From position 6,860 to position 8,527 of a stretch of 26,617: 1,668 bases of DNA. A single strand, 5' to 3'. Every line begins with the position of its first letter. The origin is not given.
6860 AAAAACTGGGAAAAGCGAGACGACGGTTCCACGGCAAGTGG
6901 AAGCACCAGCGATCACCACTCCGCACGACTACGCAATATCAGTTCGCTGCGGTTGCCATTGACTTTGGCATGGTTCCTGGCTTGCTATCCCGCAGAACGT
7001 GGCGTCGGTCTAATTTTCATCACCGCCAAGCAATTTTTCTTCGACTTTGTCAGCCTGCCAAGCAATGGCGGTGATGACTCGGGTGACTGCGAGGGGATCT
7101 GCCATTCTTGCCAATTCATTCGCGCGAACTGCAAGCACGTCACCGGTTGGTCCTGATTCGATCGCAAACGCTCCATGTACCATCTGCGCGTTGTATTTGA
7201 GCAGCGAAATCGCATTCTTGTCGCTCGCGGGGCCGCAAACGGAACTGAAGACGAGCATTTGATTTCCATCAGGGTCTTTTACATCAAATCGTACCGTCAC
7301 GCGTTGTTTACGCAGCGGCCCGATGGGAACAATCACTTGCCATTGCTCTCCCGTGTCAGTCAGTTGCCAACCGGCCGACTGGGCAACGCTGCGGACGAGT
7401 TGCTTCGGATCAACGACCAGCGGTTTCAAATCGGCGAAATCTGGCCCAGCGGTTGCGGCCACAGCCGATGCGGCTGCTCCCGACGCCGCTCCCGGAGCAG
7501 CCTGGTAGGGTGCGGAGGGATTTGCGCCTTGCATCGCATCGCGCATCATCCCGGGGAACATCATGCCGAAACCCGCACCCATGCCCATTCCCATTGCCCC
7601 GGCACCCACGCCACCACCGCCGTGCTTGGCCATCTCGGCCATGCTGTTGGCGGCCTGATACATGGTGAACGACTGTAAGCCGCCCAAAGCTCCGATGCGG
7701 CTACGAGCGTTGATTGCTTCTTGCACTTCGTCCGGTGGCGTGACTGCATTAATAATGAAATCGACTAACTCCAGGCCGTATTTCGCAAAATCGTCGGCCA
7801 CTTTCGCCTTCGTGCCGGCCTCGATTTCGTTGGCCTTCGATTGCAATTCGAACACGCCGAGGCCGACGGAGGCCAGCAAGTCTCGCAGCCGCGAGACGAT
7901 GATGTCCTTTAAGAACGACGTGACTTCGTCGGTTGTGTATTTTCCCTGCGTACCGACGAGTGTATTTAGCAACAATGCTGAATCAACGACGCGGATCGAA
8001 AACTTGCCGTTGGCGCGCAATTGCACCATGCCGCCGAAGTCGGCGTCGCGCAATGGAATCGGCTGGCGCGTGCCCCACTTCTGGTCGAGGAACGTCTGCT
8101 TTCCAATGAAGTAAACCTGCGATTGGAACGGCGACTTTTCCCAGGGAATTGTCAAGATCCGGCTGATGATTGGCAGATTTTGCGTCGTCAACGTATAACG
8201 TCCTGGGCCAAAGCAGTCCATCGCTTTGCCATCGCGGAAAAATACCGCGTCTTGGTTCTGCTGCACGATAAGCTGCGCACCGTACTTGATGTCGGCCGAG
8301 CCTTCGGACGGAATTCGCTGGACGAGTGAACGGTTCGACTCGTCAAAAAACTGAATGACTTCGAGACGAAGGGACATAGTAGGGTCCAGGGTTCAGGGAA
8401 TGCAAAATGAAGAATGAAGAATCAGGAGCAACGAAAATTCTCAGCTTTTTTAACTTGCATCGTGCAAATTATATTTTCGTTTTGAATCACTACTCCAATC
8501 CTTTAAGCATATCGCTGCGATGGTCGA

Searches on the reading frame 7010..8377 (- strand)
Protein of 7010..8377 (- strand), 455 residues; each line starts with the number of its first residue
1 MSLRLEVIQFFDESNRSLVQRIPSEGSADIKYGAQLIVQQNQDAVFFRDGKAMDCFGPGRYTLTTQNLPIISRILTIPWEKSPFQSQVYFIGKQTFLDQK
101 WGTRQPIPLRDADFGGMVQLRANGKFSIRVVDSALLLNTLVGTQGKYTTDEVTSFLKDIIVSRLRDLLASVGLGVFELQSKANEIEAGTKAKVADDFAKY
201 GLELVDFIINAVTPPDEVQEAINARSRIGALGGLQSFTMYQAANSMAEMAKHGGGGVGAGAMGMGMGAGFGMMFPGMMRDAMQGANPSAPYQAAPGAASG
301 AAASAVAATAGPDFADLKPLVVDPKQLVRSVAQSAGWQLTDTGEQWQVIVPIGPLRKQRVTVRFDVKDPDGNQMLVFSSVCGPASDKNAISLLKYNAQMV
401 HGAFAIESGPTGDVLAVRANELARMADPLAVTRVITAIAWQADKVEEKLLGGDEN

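Call 8: find_encoding_contigs(protein=window:7010-8377:-, flank=10000, max_places=10)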
Protein window:7010-8377:- (455 aa): no gene with exactly this product is on record in the collection.

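Call 10: search_protein_families(library=pfam, proteins=[window:7010-8377:-])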
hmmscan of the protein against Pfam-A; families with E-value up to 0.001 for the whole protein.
window:7010-8377:- (455 aa): 2 families
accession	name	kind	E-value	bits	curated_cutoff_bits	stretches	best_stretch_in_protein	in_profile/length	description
PF13421.11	Band_7_1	-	1.2e-60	205.2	24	1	28-229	9-210/211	SPFH domain-Band 7 family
PF01145.31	Band_7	-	1.6e-16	61.3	23.6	1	37-226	2-159/176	SPFH domain / Band 7 family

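Call 11: find_homologous_proteins(query=window:7010-8377:-, max_evalue=1e-30)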
Query window:7010-8377:- (455 aa): 3717 proteins with E <= 1e-30 among 8000 candidates; the best 120 are listed.
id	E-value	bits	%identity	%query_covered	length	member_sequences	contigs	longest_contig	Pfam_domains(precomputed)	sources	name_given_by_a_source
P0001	2.5e-298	1007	100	100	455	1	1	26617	PF01145.32,PF13421.12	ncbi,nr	ncbi:MAG: SPFH domain-containing protein [Pirellulales bacterium]|nr:SPFH domain-containing protein 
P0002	2.3e-271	918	89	100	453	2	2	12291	PF01145.32,PF13421.12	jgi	jgi:membrane protease subunit (stomatin/prohibitin family)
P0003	7.9e-268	906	89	100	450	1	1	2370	PF01145.32,PF13421.12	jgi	jgi:membrane protease subunit (stomatin/prohibitin family)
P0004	1.2e-245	833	81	100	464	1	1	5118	PF01145.32,PF13421.12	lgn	-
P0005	5.6e-240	815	79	100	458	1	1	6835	PF01145.32,PF13421.12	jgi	jgi:membrane protease subunit (stomatin/prohibitin family)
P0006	3.5e-238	809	78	100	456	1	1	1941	PF01145.32,PF13421.12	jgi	jgi:membrane protease subunit (stomatin/prohibitin family)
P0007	2.2e-237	806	78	100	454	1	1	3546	PF01145.32,PF13421.12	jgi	jgi:membrane protease subunit (stomatin/prohibitin family)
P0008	3.4e-237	805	77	100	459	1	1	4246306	PF01145.32,PF13421.12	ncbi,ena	-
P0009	2.0e-236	803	78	100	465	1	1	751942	PF01145.32,PF13421.12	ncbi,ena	-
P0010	5.1e-236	802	78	100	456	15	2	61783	PF01145.32,PF13421.12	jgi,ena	jgi:membrane protease subunit (stomatin/prohibitin family)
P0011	3.9e-235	799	77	100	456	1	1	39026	PF01145.32,PF13421.12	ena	-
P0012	1.6e-233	793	75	100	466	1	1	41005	PF01145.32,PF13421.12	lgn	-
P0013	4.8e-233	792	88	89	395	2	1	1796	PF01145.32,PF13421.12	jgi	jgi:membrane protease subunit (stomatin/prohibitin family)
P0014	3.5e-232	789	75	100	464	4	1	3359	PF01145.32,PF13421.12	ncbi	ncbi:MAG TPA: SPFH domain-containing protein [Pirellulales bacterium]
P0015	5.5e-232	788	75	100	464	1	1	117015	PF01145.32,PF13421.12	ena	-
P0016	4.4e-231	785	76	100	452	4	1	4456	PF01145.32,PF13421.12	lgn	-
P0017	2.5e-229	779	74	100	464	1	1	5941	PF01145.32,PF13421.12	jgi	jgi:membrane protease subunit (stomatin/prohibitin family)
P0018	6.2e-229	778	74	100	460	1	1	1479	PF01145.32,PF13421.12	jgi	jgi:membrane protease subunit (stomatin/prohibitin family)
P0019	1.1e-228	777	76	100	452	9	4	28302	PF01145.32,PF13421.12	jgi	jgi:membrane protease subunit (stomatin/prohibitin family)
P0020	1.2e-228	777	75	100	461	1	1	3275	PF01145.32,PF13421.12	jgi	jgi:membrane protease subunit (stomatin/prohibitin family)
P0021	3.1e-228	776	75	100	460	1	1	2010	PF01145.32,PF13421.12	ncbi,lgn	-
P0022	3.3e-228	776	75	100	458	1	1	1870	PF01145.32,PF13421.12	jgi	jgi:membrane protease subunit (stomatin/prohibitin family)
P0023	1.6e-227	774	74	100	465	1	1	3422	PF01145.32,PF13421.12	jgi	jgi:membrane protease subunit (stomatin/prohibitin family)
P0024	2.3e-227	773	75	100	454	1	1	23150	PF01145.32,PF13421.12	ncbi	ncbi:MAG TPA: SPFH domain-containing protein [Pirellulales bacterium]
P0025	2.6e-227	773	73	100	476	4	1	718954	PF01145.32,PF13421.12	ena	-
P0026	5.3e-227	772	74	100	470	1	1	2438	PF01145.32,PF13421.12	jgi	jgi:membrane protease subunit (stomatin/prohibitin family)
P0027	2.5e-225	766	74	100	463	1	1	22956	PF01145.32,PF13421.12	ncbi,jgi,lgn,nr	ncbi:MAG TPA: SPFH domain-containing protein [Pirellulales bacterium]|jgi:membrane protease subunit 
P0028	3.4e-225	766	75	100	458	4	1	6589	PF01145.32,PF13421.12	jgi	jgi:membrane protease subunit (stomatin/prohibitin family)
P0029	1.1e-224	764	73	100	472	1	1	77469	PF01145.32,PF13421.12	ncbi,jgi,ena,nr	ncbi:MAG TPA: SPFH domain-containing protein [Pirellulales bacterium]|nr:SPFH domain-containing prot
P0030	7.3e-202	689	65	100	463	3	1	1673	PF01145.32,PF13421.12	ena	-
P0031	1.4e-201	688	65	100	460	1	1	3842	PF01145.32,PF13421.12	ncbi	-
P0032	1.9e-200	684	65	100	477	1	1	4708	PF01145.32,PF13421.12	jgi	-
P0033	2.9e-200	684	65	100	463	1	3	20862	PF01145.32,PF13421.12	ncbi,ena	-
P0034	2.9e-200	684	65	100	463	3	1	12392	PF01145.32,PF13421.12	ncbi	-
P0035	4.3e-200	683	63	100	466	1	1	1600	PF01145.32,PF13421.12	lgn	-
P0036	5.1e-200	683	65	100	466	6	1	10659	PF01145.32,PF13421.12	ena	-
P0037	6.9e-200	682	67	100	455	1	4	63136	PF01145.32,PF13421.12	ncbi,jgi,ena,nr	ncbi:MAG TPA: SPFH domain-containing protein [Candidatus Anammoximicrobium sp.]|nr:SPFH domain-conta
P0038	7.9e-200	682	66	100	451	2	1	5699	PF01145.32,PF13421.12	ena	-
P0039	1.1e-199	682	66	100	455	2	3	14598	PF01145.32,PF13421.12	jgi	-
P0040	1.2e-199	682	66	100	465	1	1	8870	PF01145.32,PF13421.12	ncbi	-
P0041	4.5e-199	680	64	100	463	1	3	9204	PF01145.32,PF13421.12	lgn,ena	-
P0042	1.5e-198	678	64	100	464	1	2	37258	PF01145.32,PF13421.12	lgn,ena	-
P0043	1.6e-198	678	66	100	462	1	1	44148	PF01145.32,PF13421.12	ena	-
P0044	3.2e-198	677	64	100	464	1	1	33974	PF01145.32,PF13421.12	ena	-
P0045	4.4e-198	677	64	100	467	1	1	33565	PF01145.32,PF13421.12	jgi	jgi:membrane protease subunit (stomatin/prohibitin family)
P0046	5.5e-198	676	65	100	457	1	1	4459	PF01145.32,PF13421.12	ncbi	-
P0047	7.3e-198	676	64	100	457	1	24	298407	PF01145.32,PF13421.12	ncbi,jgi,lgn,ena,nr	ncbi:MAG: SPFH domain-containing protein [Candidatus Anammoximicrobium sp.]|nr:SPFH domain-containin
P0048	7.7e-198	676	65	100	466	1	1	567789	PF01145.32,PF13421.12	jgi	jgi:membrane protease subunit (stomatin/prohibitin family)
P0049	8.6e-198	676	65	100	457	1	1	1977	PF01145.32,PF13421.12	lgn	-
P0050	8.9e-198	676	64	100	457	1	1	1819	PF01145.32,PF13421.12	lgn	-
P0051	1.4e-197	675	64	100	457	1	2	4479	PF01145.32,PF13421.12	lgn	-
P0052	1.5e-197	675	64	100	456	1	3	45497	PF01145.32,PF13421.12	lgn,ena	-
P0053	1.7e-197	675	66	100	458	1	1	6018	PF01145.32,PF13421.12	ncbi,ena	-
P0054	3.1e-197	674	64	100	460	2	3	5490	PF01145.32,PF13421.12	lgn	-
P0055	4.1e-197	673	64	100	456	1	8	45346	PF01145.32,PF13421.12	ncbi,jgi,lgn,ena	-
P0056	4.3e-197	673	64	100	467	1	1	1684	PF01145.32,PF13421.12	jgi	jgi:membrane protease subunit (stomatin/prohibitin family)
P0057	4.7e-197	673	64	100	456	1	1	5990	PF01145.32,PF13421.12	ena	-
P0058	4.8e-197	673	64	100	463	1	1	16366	PF01145.32,PF13421.12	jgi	-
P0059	5.4e-197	673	64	100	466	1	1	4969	PF01145.32,PF13421.12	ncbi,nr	ncbi:MAG: SPFH domain-containing protein [Planctomycetaceae bacterium]|nr:MAG: SPFH domain-containin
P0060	7.8e-197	672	64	100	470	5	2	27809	PF01145.32,PF13421.12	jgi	jgi:membrane protease subunit (stomatin/prohibitin family)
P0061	1.1e-196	672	64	100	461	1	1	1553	PF01145.32,PF13421.12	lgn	-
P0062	1.2e-196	672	73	55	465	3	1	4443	PF01145.32,PF13421.12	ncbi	ncbi:MAG: SPFH domain-containing protein [Planctomycetota bacterium]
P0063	1.4e-196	672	65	100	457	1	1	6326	PF01145.32,PF13421.12,PF10722.15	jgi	-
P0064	1.6e-196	671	63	100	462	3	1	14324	PF01145.32,PF13421.12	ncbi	-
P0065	1.9e-196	671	66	100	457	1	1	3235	PF01145.32,PF13421.12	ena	-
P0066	2.0e-196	671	61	100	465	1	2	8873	PF01145.32,PF13421.12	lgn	-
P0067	2.0e-196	671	63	100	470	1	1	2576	PF01145.32,PF13421.12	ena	-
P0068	2.2e-196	671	63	100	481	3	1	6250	PF01145.32,PF13421.12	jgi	-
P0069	2.4e-196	671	65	100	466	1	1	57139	PF01145.32,PF13421.12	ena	-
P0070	3.1e-196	670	64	100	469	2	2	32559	PF01145.32,PF13421.12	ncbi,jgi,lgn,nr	ncbi:MAG: SPFH domain-containing protein [Pirellulaceae bacterium]|nr:SPFH domain-containing protein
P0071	3.6e-196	670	70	55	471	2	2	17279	PF01145.32,PF13421.12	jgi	jgi:membrane protease subunit (stomatin/prohibitin family)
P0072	5.1e-196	670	64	100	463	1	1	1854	PF01145.32,PF13421.12,PF10722.15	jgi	jgi:membrane protease subunit (stomatin/prohibitin family)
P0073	5.7e-196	670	62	100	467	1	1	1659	PF01145.32,PF13421.12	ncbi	-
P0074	6.6e-196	669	63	100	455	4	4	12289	PF01145.32,PF13421.12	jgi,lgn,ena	jgi:membrane protease subunit (stomatin/prohibitin family)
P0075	9.2e-196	669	65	100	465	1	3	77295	PF01145.32,PF13421.12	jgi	-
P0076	1.2e-195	669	63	100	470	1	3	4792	PF01145.32,PF13421.12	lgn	-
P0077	1.2e-195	668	65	100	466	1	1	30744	PF01145.32,PF13421.12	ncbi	-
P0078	1.3e-195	668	65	100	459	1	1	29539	PF01145.32,PF13421.12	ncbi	-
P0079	2.0e-195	668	70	59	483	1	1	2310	PF01145.32,PF13421.12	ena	-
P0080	2.7e-195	667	64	100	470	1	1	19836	PF01145.32,PF13421.12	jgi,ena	-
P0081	3.3e-195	667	63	100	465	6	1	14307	PF01145.32,PF13421.12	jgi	-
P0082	3.9e-195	667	65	100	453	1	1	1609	PF01145.32,PF13421.12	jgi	jgi:membrane protease subunit (stomatin/prohibitin family)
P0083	4.0e-195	667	63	100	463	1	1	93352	PF01145.32,PF13421.12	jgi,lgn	-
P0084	4.1e-195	667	63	99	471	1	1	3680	PF01145.32,PF13421.12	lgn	-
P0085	5.1e-195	666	64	100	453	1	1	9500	PF01145.32,PF13421.12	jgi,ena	-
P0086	8.0e-195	666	64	100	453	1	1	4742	PF01145.32,PF13421.12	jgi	jgi:membrane protease subunit (stomatin/prohibitin family)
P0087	1.9e-194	665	60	100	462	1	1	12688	PF01145.32,PF13421.12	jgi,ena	-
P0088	2.1e-194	664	64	100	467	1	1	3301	PF01145.32,PF13421.12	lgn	-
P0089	2.1e-194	664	63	100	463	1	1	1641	PF01145.32,PF13421.12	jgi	jgi:membrane protease subunit (stomatin/prohibitin family)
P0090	2.7e-194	664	62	100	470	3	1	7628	PF01145.32,PF13421.12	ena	-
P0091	3.5e-194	664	59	99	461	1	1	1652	PF01145.32,PF13421.12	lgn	-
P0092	4.1e-194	663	70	55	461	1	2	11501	PF01145.32,PF13421.12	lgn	-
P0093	4.3e-194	663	63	100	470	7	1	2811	PF01145.32,PF13421.12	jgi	jgi:membrane protease subunit (stomatin/prohibitin family)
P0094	5.2e-194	663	63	100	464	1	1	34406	PF01145.32,PF13421.12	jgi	jgi:membrane protease subunit (stomatin/prohibitin family)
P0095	5.7e-194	663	63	100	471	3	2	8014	PF01145.32,PF13421.12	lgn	-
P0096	6.1e-194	663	64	100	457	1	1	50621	PF01145.32,PF13421.12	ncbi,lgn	-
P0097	6.5e-194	663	62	100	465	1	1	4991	PF01145.32,PF13421.12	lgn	-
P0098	8.0e-194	663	62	100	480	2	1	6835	PF01145.32,PF13421.12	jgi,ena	-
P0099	8.6e-194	662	62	99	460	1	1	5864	PF01145.32,PF13421.12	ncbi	-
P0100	8.7e-194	662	63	100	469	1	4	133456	PF01145.32,PF13421.12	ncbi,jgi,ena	-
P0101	8.9e-194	662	64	100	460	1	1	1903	PF01145.32,PF13421.12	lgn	-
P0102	1.2e-193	662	74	55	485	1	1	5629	PF01145.32,PF13421.12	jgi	-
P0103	1.2e-193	662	65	100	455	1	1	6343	PF01145.32,PF13421.12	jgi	jgi:membrane protease subunit (stomatin/prohibitin family)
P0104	1.3e-193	662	63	100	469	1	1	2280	PF01145.32,PF13421.12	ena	-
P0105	1.6e-193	661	62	100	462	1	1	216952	PF01145.32,PF13421.12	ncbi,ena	-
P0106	1.7e-193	661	64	100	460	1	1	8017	PF01145.32,PF13421.12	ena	-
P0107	1.9e-193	661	63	100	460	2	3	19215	PF01145.32,PF13421.12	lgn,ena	-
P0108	2.2e-193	661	62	100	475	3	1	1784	PF01145.32,PF13421.12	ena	-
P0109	2.2e-193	661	62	100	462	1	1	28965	PF01145.32,PF13421.12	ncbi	-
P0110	2.3e-193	661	64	100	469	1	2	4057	PF01145.32,PF13421.12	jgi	-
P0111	2.9e-193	661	62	100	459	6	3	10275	PF01145.32,PF13421.12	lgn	-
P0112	3.9e-193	660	64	99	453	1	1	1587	PF01145.32,PF13421.12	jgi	jgi:membrane protease subunit (stomatin/prohibitin family)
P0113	4.3e-193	660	64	100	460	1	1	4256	PF01145.32,PF13421.12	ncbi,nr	ncbi:MAG: SPFH domain-containing protein [Planctomycetes bacterium]|nr:SPFH domain-containing protei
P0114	4.5e-193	660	63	100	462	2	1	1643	PF01145.32,PF13421.12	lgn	-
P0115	6.0e-193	660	64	100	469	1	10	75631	PF01145.32,PF13421.12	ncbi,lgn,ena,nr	ncbi:MAG: SPFH domain-containing protein [Planctomycetes bacterium]|nr:SPFH domain-containing protei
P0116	1.1e-192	659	62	100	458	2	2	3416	PF01145.32,PF13421.12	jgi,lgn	jgi:membrane protease subunit (stomatin/prohibitin family)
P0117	1.3e-192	659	61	100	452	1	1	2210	PF01145.32,PF13421.12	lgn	-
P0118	1.7e-192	658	64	100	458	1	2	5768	PF01145.32,PF13421.12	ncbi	ncbi:MAG: SPFH domain-containing protein [Thermoguttaceae bacterium]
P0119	1.8e-192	658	63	100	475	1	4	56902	PF01145.32,PF13421.12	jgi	jgi:membrane protease subunit (stomatin/prohibitin family)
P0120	1.9e-192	658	61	100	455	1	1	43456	PF01145.32,PF13421.12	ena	-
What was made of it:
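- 7010..8377 (-): SPFH/Band 7 gene whose ATG (8375-8377) abuts array 1. Pfam PF13421 at 1.2e-60 (call 10); identical to an NCBI MAG protein from a Pirellulales bacterium (call 11).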

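Call 12: find_related_loci(query=window:7010-8377:-, collection=metagenome_contigs, flank=10000)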
Query window:7010-8377:- (455 aa) in metagenome_contigs; peptide patterns used: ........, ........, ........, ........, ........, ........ (x = any residue, [..] = any of these).
253 stretches matched a pattern; 164 encode a relative of the query (tblastn E <= 1e-3); the best 80 are kept; 80 distinct loci.
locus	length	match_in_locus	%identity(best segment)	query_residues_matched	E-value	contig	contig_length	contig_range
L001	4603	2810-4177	77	4-455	0e+0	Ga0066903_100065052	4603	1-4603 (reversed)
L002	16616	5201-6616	73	1-455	0e+0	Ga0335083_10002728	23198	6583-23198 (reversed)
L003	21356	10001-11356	75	1-455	0e+0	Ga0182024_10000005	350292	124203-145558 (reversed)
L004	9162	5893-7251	67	1-453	0e+0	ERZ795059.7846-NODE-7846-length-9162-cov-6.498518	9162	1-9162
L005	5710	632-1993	65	1-454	0e+0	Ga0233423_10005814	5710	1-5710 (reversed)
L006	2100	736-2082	64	1-455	0e+0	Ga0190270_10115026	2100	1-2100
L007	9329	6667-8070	64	1-454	0e+0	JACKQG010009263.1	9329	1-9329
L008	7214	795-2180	61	1-455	0e+0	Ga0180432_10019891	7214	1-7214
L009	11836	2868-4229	64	1-453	0e+0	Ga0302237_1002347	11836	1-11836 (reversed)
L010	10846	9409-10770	64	1-453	0e+0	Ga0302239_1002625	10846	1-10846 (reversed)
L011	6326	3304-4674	65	1-455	0e+0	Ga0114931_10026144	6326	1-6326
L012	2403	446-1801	63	3-455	0e+0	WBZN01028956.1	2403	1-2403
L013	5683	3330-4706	62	1-455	0e+0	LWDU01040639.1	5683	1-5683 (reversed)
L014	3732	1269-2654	57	1-455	0e+0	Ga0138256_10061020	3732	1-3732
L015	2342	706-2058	64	4-453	0e+0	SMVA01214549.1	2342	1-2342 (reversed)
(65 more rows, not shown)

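Call 28: find_encoding_contigs(protein=P0002, flank=10000, max_places=4)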
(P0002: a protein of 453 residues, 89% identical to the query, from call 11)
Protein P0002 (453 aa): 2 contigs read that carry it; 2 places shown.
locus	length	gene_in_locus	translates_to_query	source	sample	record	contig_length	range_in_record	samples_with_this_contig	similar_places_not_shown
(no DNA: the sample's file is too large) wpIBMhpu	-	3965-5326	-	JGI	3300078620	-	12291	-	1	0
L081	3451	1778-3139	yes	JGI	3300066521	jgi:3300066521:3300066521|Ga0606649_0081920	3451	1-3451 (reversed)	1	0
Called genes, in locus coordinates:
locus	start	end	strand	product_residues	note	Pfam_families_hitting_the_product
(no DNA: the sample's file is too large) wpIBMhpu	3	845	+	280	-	?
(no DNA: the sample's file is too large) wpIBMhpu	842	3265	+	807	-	PF00950:ABC-3, PF01032:FecCD, PF00950:ABC-3, PF02742:Fe_dep_repr_C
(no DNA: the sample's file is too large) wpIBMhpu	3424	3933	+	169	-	-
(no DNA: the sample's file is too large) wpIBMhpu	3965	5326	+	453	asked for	PF13421:Band_7_1, PF01145:Band_7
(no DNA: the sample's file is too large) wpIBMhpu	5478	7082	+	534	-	PF00528:BPD_transp_1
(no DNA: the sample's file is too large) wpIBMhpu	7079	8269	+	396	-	PF07607:DUF1570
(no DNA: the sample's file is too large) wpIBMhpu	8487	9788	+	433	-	PF01408:GFO_IDH_MocA, PF22725:GFO_IDH_MocA_C3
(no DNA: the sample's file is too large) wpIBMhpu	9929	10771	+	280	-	PF06283:ThuA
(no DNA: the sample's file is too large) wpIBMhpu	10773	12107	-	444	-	PF12704:MacB_PCD, PF02687:FtsX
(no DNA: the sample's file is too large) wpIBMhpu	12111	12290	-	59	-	?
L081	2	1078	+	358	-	PF00950:ABC-3, PF02742:Fe_dep_repr_C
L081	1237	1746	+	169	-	-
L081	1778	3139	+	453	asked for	PF13421:Band_7_1, PF01145:Band_7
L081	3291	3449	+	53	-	?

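Call 29: find_encoding_contigs(protein=P0003, flank=10000, max_places=4)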
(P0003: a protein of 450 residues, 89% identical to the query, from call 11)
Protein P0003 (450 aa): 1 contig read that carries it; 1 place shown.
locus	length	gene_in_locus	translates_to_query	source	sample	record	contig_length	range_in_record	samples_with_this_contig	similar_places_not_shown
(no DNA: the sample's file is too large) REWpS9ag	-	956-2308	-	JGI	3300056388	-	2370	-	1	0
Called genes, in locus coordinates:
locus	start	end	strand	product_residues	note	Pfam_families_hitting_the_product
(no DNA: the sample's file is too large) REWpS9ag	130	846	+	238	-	-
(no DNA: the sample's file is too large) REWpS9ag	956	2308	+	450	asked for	PF13421:Band_7_1, PF01145:Band_7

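Call 30: find_encoding_contigs(protein=P0004, flank=10000, max_places=4)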
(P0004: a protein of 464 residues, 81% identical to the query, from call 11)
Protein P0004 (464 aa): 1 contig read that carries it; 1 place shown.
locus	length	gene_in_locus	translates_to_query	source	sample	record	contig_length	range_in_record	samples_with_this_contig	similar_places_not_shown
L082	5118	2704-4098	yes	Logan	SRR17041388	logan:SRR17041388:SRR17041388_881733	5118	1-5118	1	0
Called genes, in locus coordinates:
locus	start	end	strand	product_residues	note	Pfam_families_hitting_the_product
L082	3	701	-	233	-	?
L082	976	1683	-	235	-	PF13646:HEAT_2, PF02985:HEAT (faint), PF13646:HEAT_2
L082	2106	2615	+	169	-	-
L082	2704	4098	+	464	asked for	PF13421:Band_7_1, PF01145:Band_7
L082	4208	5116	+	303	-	?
